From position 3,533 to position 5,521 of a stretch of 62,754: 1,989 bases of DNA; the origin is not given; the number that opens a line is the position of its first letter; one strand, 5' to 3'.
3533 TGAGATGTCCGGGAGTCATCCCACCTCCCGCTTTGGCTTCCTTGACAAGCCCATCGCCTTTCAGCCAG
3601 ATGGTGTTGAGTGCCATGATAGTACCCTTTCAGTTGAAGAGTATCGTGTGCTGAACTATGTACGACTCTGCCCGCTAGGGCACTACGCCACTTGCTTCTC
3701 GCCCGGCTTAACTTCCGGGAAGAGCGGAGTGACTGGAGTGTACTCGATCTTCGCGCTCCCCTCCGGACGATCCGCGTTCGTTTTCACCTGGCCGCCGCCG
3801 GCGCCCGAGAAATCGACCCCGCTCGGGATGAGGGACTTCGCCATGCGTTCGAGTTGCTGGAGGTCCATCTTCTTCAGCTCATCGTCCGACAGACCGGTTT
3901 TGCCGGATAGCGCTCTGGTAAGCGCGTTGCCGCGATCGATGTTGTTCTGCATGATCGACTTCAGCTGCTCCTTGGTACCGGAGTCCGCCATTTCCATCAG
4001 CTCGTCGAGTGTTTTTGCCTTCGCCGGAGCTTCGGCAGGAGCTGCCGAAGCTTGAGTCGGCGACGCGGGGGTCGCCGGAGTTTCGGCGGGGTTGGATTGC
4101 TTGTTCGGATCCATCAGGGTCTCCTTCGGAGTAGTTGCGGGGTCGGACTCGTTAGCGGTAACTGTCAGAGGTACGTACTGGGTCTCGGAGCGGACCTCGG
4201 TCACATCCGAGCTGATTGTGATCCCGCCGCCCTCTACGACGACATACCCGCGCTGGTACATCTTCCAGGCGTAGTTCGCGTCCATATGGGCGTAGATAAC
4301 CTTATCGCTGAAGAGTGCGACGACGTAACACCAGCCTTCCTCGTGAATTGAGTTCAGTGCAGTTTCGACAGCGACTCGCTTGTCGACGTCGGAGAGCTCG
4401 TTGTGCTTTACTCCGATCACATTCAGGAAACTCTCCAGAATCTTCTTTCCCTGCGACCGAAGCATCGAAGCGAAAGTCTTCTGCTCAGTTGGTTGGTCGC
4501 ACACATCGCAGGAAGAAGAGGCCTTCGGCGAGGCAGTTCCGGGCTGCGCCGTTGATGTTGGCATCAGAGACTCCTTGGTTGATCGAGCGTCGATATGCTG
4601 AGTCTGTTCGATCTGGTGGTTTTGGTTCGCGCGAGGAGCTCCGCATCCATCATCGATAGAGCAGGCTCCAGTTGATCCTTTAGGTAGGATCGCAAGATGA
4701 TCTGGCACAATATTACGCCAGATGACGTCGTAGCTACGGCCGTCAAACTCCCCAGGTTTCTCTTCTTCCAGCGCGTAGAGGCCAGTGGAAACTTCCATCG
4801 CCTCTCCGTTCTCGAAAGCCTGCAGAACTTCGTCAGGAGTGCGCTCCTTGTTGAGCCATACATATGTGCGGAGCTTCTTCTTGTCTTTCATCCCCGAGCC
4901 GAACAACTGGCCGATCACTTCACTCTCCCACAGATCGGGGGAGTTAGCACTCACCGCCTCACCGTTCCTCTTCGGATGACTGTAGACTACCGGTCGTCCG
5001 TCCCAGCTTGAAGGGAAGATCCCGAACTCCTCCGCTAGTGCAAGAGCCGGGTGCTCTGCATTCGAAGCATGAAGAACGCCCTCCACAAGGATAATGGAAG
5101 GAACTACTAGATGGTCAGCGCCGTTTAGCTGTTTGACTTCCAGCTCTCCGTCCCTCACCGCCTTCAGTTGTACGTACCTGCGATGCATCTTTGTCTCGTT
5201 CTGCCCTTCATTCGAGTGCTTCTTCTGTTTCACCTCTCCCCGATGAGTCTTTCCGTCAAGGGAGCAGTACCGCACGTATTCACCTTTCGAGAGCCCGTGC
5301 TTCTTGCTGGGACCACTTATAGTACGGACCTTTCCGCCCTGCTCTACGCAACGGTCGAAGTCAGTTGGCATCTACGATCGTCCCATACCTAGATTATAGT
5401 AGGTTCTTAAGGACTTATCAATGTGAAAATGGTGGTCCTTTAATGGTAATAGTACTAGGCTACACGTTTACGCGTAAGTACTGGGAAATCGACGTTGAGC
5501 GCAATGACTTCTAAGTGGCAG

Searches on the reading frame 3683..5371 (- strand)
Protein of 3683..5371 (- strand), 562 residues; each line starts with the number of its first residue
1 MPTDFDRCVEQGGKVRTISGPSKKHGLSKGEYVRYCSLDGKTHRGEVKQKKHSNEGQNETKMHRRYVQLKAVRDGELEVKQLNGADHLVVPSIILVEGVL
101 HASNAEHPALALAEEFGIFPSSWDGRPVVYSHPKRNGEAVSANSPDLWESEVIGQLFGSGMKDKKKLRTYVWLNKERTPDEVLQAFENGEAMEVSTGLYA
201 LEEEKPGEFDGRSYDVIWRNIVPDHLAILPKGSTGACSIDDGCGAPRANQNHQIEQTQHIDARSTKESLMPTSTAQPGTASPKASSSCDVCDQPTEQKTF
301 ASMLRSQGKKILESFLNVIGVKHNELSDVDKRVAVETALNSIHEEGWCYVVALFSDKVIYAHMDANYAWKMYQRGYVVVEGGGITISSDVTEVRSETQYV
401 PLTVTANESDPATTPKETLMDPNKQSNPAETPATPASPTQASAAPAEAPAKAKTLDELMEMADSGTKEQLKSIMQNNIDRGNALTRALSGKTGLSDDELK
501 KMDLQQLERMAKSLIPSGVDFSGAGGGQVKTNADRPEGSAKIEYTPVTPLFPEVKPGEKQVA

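Call 10: search_protein_families(library=phrogs, max_evalue=0.00001, proteins=[window:3683-5371:-])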
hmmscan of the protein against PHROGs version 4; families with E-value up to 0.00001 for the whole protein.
window:3683-5371:- (562 aa): 4 families
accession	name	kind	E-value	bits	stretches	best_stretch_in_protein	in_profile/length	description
phrog_760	-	unknown function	1.5e-23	84.7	1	79-470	19-377/447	-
phrog_530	-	head and packaging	7.6e-14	52.6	1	122-256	80-201/390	head maturation protease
phrog_12864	-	head and packaging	4.9e-11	43.4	1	121-281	96-244/468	head maturation protease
phrog_2229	-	head and packaging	6.1e-08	33.4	1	184-293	124-234/428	head maturation protease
